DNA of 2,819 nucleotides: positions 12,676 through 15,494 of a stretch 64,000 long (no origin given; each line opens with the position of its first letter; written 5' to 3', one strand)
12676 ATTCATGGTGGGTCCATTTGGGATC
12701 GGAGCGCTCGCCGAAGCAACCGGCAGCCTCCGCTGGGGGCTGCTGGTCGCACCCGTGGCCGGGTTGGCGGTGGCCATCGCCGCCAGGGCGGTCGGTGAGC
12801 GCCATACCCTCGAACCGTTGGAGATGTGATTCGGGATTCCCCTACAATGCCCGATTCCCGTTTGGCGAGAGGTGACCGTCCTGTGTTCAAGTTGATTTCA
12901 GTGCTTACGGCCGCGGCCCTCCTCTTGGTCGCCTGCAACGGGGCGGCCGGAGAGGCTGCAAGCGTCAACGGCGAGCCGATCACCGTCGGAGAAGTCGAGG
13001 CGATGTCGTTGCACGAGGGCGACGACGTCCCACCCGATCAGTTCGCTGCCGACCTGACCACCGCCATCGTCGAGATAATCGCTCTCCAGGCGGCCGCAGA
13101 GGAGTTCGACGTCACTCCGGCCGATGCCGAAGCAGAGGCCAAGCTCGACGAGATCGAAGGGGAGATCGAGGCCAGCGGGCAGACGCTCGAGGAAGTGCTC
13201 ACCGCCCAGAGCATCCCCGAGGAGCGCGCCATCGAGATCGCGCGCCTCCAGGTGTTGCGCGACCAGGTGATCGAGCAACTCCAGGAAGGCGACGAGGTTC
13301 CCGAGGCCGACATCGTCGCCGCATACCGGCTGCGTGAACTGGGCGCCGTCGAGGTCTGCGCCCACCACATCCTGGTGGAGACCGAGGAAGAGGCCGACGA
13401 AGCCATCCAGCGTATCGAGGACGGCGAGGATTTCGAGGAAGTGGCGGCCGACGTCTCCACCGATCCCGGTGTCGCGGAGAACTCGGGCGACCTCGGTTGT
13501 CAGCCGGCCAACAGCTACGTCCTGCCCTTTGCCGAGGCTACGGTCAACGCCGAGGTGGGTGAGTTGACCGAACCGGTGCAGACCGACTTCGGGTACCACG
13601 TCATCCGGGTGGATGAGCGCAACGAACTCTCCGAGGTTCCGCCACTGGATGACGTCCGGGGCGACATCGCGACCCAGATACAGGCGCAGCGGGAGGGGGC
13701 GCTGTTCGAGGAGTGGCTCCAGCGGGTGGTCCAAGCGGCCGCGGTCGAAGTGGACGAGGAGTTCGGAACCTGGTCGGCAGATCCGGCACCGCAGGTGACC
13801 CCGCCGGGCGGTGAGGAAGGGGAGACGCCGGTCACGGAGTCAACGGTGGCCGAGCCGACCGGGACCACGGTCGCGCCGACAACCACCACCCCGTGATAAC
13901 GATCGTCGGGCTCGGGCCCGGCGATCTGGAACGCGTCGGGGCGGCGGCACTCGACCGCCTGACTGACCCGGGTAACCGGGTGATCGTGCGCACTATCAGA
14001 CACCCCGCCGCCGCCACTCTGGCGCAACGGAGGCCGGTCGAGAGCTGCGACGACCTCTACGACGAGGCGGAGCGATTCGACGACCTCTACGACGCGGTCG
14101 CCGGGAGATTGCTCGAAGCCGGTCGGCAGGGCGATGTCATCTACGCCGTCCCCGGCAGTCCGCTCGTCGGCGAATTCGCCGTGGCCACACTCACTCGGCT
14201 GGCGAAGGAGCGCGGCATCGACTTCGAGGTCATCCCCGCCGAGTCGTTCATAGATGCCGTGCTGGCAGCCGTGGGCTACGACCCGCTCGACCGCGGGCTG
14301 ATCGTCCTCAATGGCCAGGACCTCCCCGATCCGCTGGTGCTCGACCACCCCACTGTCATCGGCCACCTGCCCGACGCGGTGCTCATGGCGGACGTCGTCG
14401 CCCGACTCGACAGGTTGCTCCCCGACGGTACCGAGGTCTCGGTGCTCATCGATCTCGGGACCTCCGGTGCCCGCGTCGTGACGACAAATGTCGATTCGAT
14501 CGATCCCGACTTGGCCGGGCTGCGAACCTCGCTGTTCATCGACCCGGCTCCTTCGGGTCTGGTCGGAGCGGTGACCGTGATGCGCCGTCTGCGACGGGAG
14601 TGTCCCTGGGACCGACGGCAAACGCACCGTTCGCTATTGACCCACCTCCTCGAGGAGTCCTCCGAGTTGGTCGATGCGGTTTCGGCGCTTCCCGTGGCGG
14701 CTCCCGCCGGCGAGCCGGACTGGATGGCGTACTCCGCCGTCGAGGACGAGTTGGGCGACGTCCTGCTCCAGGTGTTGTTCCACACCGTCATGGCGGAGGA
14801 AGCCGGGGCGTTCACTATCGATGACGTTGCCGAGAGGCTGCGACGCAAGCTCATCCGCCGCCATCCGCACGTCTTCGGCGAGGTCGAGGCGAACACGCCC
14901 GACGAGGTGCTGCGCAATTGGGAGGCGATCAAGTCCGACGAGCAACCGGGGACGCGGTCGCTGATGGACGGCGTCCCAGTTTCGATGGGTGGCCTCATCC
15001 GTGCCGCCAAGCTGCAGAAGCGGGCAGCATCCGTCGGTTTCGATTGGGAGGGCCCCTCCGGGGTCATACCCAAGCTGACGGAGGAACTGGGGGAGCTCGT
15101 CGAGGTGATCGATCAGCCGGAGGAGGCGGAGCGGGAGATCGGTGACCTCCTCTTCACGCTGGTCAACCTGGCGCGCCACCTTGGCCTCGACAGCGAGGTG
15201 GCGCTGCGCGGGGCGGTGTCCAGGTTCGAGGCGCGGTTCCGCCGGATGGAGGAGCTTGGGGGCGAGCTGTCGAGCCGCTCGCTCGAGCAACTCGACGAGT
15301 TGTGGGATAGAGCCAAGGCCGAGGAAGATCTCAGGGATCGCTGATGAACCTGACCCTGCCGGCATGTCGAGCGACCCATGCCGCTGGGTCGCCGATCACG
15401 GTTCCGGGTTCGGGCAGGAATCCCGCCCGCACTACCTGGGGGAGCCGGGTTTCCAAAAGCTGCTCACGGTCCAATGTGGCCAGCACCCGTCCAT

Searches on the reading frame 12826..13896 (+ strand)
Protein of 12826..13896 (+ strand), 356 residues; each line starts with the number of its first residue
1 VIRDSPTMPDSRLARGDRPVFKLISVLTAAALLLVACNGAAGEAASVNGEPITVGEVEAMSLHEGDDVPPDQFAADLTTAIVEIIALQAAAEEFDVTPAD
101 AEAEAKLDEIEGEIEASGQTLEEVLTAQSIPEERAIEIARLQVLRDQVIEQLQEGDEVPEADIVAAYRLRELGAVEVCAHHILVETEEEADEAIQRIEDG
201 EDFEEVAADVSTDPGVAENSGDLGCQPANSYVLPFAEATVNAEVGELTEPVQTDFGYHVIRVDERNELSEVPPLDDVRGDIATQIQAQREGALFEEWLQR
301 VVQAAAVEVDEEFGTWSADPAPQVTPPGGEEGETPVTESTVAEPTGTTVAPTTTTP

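Call 66: search_protein_families(library=pfam, proteins=[window:12826-13896:+], max_evalue=0.001)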
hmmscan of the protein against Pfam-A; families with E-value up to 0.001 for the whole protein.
window:12826-13896:+ (356 aa): 3 families
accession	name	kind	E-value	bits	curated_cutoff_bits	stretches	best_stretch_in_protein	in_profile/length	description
PF13616.12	Rotamase_3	-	1.9e-19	70.8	22.5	1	185-265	35-115/116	PPIC-type PPIASE domain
PF00639.27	Rotamase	-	2e-18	67.6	21.7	1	185-263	17-96/97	PPIC-type PPIASE domain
PF13145.12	Rotamase_2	-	1.4e-10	42.5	27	1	181-278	26-120/121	PPIC-type PPIASE domain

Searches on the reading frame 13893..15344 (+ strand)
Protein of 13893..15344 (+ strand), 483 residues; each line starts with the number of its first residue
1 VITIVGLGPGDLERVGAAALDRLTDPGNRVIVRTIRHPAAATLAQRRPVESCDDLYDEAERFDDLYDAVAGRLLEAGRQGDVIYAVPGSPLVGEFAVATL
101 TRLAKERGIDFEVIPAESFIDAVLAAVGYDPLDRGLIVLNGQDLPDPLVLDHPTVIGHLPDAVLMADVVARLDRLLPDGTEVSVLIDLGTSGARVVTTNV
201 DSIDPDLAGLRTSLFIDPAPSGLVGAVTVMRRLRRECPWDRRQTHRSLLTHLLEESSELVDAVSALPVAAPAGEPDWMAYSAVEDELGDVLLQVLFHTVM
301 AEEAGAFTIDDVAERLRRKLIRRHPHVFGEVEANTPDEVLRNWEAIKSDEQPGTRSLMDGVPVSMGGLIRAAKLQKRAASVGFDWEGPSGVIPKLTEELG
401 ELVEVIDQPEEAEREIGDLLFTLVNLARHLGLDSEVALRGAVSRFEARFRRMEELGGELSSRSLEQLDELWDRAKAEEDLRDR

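Call 66: search_protein_families(library=pfam, proteins=[window:13893-15344:+], max_evalue=0.001)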
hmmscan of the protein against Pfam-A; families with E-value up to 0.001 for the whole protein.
window:13893-15344:+ (483 aa): 3 families
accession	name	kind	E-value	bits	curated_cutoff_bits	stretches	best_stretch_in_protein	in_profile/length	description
PF03819.22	MazG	-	2.8e-32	111.3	22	2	243-328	1-74/74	MazG nucleotide pyrophosphohydrolase domain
PF00590.25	TP_methylase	-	5e-15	56.5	27.8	1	1-203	1-211/212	Tetrapyrrole (Corrin/Porphyrin) Methylases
PF01503.22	PRA-PH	-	0.00012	22.9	21.3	0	393-435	32-76/86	Phosphoribosyl-ATP pyrophosphohydrolase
